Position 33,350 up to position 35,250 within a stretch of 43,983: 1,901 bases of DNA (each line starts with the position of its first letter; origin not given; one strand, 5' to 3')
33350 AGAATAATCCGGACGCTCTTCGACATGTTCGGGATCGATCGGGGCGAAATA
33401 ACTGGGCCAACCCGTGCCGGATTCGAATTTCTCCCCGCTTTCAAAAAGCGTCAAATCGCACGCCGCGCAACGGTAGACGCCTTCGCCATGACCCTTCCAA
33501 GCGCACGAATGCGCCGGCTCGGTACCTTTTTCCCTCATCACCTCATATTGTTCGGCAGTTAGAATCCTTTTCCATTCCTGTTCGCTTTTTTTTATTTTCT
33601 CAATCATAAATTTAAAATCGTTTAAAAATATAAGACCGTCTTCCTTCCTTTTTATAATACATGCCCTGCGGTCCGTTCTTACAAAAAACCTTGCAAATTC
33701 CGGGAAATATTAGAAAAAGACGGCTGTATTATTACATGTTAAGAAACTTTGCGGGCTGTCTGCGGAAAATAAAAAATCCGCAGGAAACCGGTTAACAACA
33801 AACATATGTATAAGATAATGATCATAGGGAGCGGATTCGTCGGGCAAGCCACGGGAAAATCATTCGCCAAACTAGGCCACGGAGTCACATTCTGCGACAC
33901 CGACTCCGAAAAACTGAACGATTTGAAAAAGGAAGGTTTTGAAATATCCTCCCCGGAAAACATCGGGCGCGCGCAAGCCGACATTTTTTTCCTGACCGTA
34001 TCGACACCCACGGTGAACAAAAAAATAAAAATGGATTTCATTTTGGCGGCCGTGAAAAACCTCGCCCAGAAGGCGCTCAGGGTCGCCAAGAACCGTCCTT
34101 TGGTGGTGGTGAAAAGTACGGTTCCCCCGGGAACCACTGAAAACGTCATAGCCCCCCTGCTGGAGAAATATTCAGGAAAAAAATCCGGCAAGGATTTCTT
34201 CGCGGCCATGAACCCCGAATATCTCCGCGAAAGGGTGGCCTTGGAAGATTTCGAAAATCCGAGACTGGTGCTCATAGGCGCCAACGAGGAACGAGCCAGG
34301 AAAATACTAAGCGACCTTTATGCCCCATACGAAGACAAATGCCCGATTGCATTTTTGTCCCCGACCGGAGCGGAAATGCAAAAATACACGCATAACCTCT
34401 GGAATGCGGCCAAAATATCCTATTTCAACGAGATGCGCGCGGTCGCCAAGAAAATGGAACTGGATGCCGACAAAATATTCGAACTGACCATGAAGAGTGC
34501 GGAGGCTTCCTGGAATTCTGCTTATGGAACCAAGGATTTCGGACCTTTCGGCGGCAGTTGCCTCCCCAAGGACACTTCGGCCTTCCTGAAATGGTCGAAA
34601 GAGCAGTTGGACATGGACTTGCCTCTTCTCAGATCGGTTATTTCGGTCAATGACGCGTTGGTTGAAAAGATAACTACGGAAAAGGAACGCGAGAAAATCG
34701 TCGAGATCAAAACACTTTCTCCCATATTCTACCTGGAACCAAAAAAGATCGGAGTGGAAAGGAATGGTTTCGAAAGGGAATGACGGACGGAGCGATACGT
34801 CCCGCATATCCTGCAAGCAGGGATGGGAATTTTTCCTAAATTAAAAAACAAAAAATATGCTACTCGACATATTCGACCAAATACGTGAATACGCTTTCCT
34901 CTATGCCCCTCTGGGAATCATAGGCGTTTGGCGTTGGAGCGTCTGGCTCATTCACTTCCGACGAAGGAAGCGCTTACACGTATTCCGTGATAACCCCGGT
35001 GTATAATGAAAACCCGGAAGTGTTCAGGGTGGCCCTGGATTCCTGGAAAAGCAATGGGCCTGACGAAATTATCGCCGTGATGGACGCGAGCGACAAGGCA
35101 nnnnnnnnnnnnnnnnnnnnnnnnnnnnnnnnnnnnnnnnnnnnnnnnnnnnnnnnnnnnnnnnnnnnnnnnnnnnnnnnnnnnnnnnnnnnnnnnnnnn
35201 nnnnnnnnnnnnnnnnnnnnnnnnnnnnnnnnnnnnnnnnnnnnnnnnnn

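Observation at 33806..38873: Compact uronate-polysaccharide module built around a synthase / C5-epimerase fusion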

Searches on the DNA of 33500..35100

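Call 73: search_rna_families(source=window, start=33500, end=35100, threshold=evalue, max_evalue=1)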
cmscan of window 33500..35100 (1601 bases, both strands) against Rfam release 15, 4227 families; matches with E-value up to 1: 0.
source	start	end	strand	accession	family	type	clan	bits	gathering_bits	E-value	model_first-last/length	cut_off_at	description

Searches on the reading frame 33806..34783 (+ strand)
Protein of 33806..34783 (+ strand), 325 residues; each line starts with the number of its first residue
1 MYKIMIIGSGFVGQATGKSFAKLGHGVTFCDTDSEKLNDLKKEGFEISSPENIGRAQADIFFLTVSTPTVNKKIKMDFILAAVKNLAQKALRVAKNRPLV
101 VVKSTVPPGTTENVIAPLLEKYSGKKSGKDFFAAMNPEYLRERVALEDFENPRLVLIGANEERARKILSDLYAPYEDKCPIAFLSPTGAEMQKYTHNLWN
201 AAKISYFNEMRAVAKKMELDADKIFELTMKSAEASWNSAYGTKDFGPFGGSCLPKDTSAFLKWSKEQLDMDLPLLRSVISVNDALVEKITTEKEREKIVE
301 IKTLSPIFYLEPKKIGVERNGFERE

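Call 3: search_protein_families(library=pfam, proteins=[window:33806-34783:+], max_evalue=0.1)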
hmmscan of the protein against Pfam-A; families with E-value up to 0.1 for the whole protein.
window:33806-34783:+ (325 aa): 13 families
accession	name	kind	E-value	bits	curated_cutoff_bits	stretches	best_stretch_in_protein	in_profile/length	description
PF03721.20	UDPG_MGDP_dh_N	-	6.5e-35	120.8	27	2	56-170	75-186/187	UDP-glucose/GDP-mannose dehydrogenase family, NAD binding domain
PF00984.24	UDPG_MGDP_dh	-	2.3e-18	66.5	25.4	1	189-283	3-93/94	UDP-glucose/GDP-mannose dehydrogenase family, central domain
PF02558.23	ApbA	-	1.2e-08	35.1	22.2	1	4-100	1-90/150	Ketopantoate reductase PanE/ApbA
PF03807.23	F420_oxidored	-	1.2e-05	26.2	21.6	1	3-71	1-73/94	NADP oxidoreductase coenzyme F420-dependent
PF03446.21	NAD_binding_2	-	0.00081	19.9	21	1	3-75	1-74/161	NAD binding domain of 6-phosphogluconate dehydrogenase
PF02254.24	TrkA_N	-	0.0018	19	23.8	1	4-46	1-43/116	TrkA-N domain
PF02737.24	3HCDH_N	-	0.0022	18.4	22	1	3-45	1-43/180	3-hydroxyacyl-CoA dehydrogenase, NAD binding domain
PF01262.27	AlaDh_PNT_C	-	0.0044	16.9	23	1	3-63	30-79/214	Alanine dehydrogenase/PNT, C-terminal domain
PF02826.25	2-Hacid_dh_C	-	0.0048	16.7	25.1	1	3-74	38-108/178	D-isomer specific 2-hydroxyacid dehydrogenase, NAD binding domain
PF14833.11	NAD_binding_11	-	0.013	16.2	30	1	192-298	6-118/122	NAD-binding of NADP-dependent 3-hydroxyisobutyrate dehydrogenase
PF00070.33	Pyr_redox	-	0.019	15.9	22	1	3-37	1-35/82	Pyridine nucleotide-disulphide oxidoreductase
PF13241.12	NAD_binding_7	-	0.027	15.5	22.1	0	3-75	9-79/104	Putative NAD(P)-binding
PF03435.24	Sacchrp_dh_NADP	-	0.041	14.6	25.1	0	4-43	1-42/129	Saccharopine dehydrogenase NADP binding domain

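Call 5: search_protein_families(library=ncbifam, proteins=[window:33806-34783:+], max_evalue=0.01)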
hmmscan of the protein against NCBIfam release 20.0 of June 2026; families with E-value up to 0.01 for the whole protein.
window:33806-34783:+ (325 aa): 15 families
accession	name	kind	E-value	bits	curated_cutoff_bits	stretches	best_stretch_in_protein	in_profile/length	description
TIGR03026.1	NDP-sugDHase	subfamily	5.1e-63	213.2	189.8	2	53-292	72-303/413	nucleotide sugar dehydrogenase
NF041297.1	UDPGDh_AglM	equivalog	1.4e-50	172.5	670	2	57-289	74-304/429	UDP-glucose 6-dehydrogenase AglM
NF047673.2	TeichurnBiosyTuaD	equivalog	4.2e-40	138.2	700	2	56-290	76-298/439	UDP-glucose 6-dehydrogenase TuaD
NF040825.1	UDPMaNacDH_Arch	equivalog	2e-24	86.3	750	1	56-285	74-287/418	UDP-N-acetyl-D-mannosamine dehydrogenase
NF011631.0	PRK15057.1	equivalog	1.3e-17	64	757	1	56-261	70-262/388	UDP-glucose 6-dehydrogenase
NF008286.0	PRK11064.1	equivalog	5.4e-11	41.7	459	1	56-227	74-246/420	UDP-N-acetyl-D-mannosamine dehydrogenase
NF011729.0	PRK15182.1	equivalog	2.8e-08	33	592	1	50-257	71-266/425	Vi polysaccharide biosynthesis UDP-N-acetylglucosamine C-6 dehydrogenase TviB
TIGR00745.1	apbA_panE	subfamily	5.3e-08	32.5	141.35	1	3-90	1-83/305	2-dehydropantoate 2-reductase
NF043037.1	ThreonDh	equivalog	9.4e-07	28.5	350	1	3-116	4-108/297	L-threonate dehydrogenase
NF005088.0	PRK06522.1-2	subfamily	0.00048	19.3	371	1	3-81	2-74/308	2-dehydropantoate 2-reductase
NF004783.0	PRK06129.1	equivalog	0.00053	19.5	347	1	2-42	3-43/315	3-hydroxyacyl-CoA dehydrogenase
NF007039.0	PRK09496.3-2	equivalog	0.0022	16.9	293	1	3-42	2-41/446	Trk system potassium transporter TrkA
NF008592.0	PRK11559.1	equivalog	0.0074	15.6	397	0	2-70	3-72/296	2-hydroxy-3-oxopropionate reductase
NF005091.0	PRK06522.2-2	equivalog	0.0077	15.4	252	0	3-90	3-85/302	2-dehydropantoate 2-reductase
TIGR01692.1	HIBADH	equivalog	0.0095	15.3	291.6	0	7-112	2-98/288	3-hydroxyisobutyrate dehydrogenase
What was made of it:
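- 33806..34783 (+): Short (325 aa) AlgD/UGDH-family NAD-dependent sugar 6-dehydrogenase. It has the Rossmann domain and the central domain with the catalytic Cys (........, 34550-34573). It has no C-terminal nucleotide-sugar-binding domain. TIGR03026 scores 213 bits but matches profile positions 72-303 of 413 (calls 3, 5).
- On UDP-glucose/GDP-mannose 6-dehydrogenase family: TIGR03026 scores 213 bits against a 189.8-bit cut-off (calls 3, 5).
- Closest known: AlgG, the periplasmic mannuronan C5-epimerase of Pseudomonas and Azotobacter. Different: It scores 138 bits against the 700-bit equivalog cut-off, so it is not an orthologue (call 5).
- Checked: The C-terminal nucleotide-sugar-binding domain is absent (calls 3, 5).
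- NCBIfam's best named equivalog for the dehydrogenase is the UDP-glucose dehydrogenase AglM at 172 bits (call 5).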

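Call 25: search_solved_structures(query=window:33806-34783:+, max_evalue=0.00001, show_alignments=1)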
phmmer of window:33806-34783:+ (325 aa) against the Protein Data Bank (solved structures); distinct sequences matched with E-value up to 0.00001: 30.
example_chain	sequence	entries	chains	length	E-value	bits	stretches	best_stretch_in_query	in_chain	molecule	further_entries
1mfz_A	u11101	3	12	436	4.7e-41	144.4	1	57-288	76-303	GDP-mannose 6-dehydrogenase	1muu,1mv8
3vtf_A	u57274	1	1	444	1.2e-38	136.6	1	54-285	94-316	UDP-glucose 6-dehydrogenase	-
2y0e_A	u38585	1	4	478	3.9e-33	118.4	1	54-287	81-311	UDP-GLUCOSE DEHYDROGENASE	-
2y0c_A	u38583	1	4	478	1.9e-32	116.1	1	54-287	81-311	UDP-GLUCOSE DEHYDROGENASE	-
2y0d_A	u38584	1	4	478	2.7e-32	115.7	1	54-287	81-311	UDP-GLUCOSE DEHYDROGENASE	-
4a7p_A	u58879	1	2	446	4.8e-30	108.3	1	3-285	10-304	UDP-GLUCOSE DEHYDROGENASE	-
3gg2_A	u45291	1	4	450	3.3e-29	105.5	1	4-283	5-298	Sugar dehydrogenase, UDP-glucose/GDP-mannose dehydrogenase family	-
4r16_A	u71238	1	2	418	5.8e-19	71.9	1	4-269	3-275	418aa long hypothetical UDP-N-acetyl-D-mannosaminuronic acid dehydrogenase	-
7kws_A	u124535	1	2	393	2.5e-16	63.2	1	3-285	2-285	UDP-glucose 6-dehydrogenase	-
2o3j_A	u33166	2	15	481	1.1e-14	57.8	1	54-268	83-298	UDP-glucose 6-dehydrogenase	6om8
3g79_A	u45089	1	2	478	1.3e-14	57.6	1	48-258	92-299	NDP-N-acetyl-D-galactosaminuronic acid dehydrogenase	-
4xr9_A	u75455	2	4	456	1.3e-14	57.6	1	56-283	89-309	CalS8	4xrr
3phl_A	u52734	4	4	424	1.8e-14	57.1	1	59-262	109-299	UDP-glucose 6-dehydrogenase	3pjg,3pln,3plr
3pid_A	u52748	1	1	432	2e-14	57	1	59-262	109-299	UDP-glucose 6-dehydrogenase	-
6c58_A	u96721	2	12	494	2.9e-13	53.2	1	56-260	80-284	UDP-glucose 6-dehydrogenase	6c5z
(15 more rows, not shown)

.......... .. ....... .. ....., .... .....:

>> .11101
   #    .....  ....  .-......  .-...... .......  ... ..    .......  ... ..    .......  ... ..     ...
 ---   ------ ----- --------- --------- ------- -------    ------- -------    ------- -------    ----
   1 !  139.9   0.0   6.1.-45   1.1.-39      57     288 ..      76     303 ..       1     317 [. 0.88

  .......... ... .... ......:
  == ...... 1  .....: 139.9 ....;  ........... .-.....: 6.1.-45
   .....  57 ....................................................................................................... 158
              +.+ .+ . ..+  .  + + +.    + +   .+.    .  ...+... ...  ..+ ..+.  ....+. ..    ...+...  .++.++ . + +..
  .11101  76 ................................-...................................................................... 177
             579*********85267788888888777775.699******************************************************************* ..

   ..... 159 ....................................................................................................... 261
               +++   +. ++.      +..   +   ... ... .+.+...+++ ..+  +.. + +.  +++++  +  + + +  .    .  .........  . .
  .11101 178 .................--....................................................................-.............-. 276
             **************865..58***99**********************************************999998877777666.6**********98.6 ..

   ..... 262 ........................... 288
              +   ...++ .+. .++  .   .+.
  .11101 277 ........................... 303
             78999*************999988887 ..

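Call 49: search_solved_structures(query=A4, max_evalue=1e-10, show_alignments=2)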
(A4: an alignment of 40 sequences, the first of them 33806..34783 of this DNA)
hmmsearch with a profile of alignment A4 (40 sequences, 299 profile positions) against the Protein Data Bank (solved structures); distinct sequences matched with E-value up to 1e-10: 30.
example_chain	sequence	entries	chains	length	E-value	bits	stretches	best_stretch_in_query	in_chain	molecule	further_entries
1mfz_A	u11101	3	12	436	5.7e-66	225.9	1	6-289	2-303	GDP-mannose 6-dehydrogenase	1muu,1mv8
3vtf_A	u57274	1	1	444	3.4e-56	193.8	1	4-287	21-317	UDP-glucose 6-dehydrogenase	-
2y0e_A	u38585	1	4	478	5.6e-45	156.9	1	5-289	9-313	UDP-GLUCOSE DEHYDROGENASE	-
3gg2_A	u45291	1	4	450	8.9e-45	156.3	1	5-288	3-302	Sugar dehydrogenase, UDP-glucose/GDP-mannose dehydrogenase family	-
2y0c_A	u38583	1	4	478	1e-44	156.1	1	5-289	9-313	UDP-GLUCOSE DEHYDROGENASE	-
2y0d_A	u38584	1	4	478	1.4e-44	155.7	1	5-289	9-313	UDP-GLUCOSE DEHYDROGENASE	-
4a7p_A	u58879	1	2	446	2.9e-44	154.6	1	5-293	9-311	UDP-GLUCOSE DEHYDROGENASE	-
4r16_A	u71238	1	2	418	4.6e-28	101.4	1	6-269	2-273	418aa long hypothetical UDP-N-acetyl-D-mannosaminuronic acid dehydrogenase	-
3phl_A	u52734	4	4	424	1.3e-26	96.6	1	5-289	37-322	UDP-glucose 6-dehydrogenase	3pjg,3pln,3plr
3pid_A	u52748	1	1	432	1.4e-26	96.6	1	5-289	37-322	UDP-glucose 6-dehydrogenase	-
7kws_A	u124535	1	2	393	3.4e-26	95.2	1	6-290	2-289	UDP-glucose 6-dehydrogenase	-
3ojl_A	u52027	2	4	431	3e-24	88.9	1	5-231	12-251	Cap5O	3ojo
6c58_A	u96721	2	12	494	7.7e-24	87.5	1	1-285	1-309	UDP-glucose 6-dehydrogenase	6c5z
6c4j_A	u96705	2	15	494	5.3e-23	84.8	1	1-285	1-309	UDP-glucose 6-dehydrogenase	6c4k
5w4x_A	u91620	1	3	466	6.5e-23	84.5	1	1-285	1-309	UDP-glucose 6-dehydrogenase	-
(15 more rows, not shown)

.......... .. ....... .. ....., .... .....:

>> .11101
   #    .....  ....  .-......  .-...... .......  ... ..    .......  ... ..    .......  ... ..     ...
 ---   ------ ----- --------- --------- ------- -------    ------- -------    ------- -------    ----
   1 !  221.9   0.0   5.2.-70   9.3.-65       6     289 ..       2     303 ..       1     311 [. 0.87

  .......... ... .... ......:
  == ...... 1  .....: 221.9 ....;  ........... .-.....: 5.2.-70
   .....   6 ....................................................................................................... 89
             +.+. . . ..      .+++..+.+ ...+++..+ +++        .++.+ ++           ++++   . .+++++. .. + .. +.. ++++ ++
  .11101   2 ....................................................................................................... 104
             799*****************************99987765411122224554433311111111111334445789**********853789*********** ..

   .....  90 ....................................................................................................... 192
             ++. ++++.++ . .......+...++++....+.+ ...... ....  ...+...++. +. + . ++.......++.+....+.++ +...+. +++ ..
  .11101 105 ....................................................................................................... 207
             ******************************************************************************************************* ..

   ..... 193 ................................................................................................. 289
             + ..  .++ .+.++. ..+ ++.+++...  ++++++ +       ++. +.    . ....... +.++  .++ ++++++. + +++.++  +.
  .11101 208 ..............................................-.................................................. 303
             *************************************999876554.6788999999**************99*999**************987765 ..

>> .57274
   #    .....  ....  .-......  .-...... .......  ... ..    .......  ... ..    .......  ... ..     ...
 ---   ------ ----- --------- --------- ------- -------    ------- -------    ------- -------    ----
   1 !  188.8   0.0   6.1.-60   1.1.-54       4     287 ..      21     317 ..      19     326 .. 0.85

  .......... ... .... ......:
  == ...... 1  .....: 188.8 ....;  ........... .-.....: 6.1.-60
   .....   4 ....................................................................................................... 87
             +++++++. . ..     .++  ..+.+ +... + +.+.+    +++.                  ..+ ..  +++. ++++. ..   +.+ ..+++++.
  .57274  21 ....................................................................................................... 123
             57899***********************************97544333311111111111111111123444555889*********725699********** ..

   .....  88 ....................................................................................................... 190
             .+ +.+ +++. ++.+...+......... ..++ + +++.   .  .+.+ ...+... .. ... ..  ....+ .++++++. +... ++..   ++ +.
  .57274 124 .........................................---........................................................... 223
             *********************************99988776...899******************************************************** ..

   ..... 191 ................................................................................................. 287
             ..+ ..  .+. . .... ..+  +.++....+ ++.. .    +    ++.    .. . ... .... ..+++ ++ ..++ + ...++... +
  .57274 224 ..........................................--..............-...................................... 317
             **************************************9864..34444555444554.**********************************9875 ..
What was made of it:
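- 33806..34783 (+): Best PDB match is AlgD GDP-mannose dehydrogenase 1mfz, at 144 bits for the single sequence and 226 bits for the family profile (calls 25, 49).
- Closest known: AlgD, the GDP-mannose 6-dehydrogenase. Same: The Rossmann domain, central domain and catalytic Cys-Pro-Lys-Asp segment align (call 49).
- The dehydrogenase family profile scores AlgD GDP-mannose dehydrogenase 32 bits above the next PDB entry and about 70 bits above characterised bacterial UGDHs (call 49).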

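Call 56: find_homologous_proteins(query=window:33806-34783:+, max_evalue=1e-10)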
Query window:33806-34783:+ (325 aa): 3548 proteins with E <= 1e-10 among 6667 candidates; the best 120 are listed.
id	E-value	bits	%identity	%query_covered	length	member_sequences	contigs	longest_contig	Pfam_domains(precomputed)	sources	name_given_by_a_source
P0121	1.6e-208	709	98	100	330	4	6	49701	PF00984.25,PF02558.23,PF03721.21,PF03807.24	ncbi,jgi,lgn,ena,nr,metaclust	ncbi:MAG: Nucleotide sugar dehydrogenase [Candidatus Moranbacteria bacterium GW2011_GWE2_47_10]|nr:M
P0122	1.1e-133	464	69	88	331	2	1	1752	PF00984.25,PF02558.23,PF03721.21,PF03807.24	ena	-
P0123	3.1e-133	462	66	94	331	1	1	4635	PF00984.25,PF02558.23,PF03721.21,PF03807.24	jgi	-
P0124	3.2e-133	462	70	88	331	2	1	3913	PF00984.25,PF02558.23,PF03721.21,PF03807.24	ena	-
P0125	7.3e-119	415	65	88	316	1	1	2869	PF00984.25,PF02558.23,PF03721.21,PF03807.24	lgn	-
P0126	3.9e-115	403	60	91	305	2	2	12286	PF00984.25,PF02558.23,PF03721.21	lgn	-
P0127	2.0e-110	387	61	88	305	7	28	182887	PF00984.25,PF03721.21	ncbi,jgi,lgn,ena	jgi:UDPglucose 6-dehydrogenase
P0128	2.3e-97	344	55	89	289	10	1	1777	PF00984.25,PF02254.25,PF03721.21,PF03807.24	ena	-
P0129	7.3e-97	343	54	89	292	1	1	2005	PF00984.25,PF03721.21,PF03807.24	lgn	-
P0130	1.1e-94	335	55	88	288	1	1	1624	PF00984.25,PF03446.22,PF03721.21,PF03807.24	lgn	-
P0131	3.2e-94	334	53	89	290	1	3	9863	PF00984.25,PF03721.21,PF03807.24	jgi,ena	-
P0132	3.4e-94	334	53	90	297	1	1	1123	PF00984.25,PF03721.21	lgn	-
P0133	3.7e-94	334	54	89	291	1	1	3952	PF00984.25,PF03721.21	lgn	-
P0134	2.5e-93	331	53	89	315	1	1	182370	PF00984.25,PF03721.21,PF03807.24,PF02737.25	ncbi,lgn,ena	-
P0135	2.5e-93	331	55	89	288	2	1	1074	PF00984.25,PF02558.23,PF03446.22,PF03721.21,PF03807.24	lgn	-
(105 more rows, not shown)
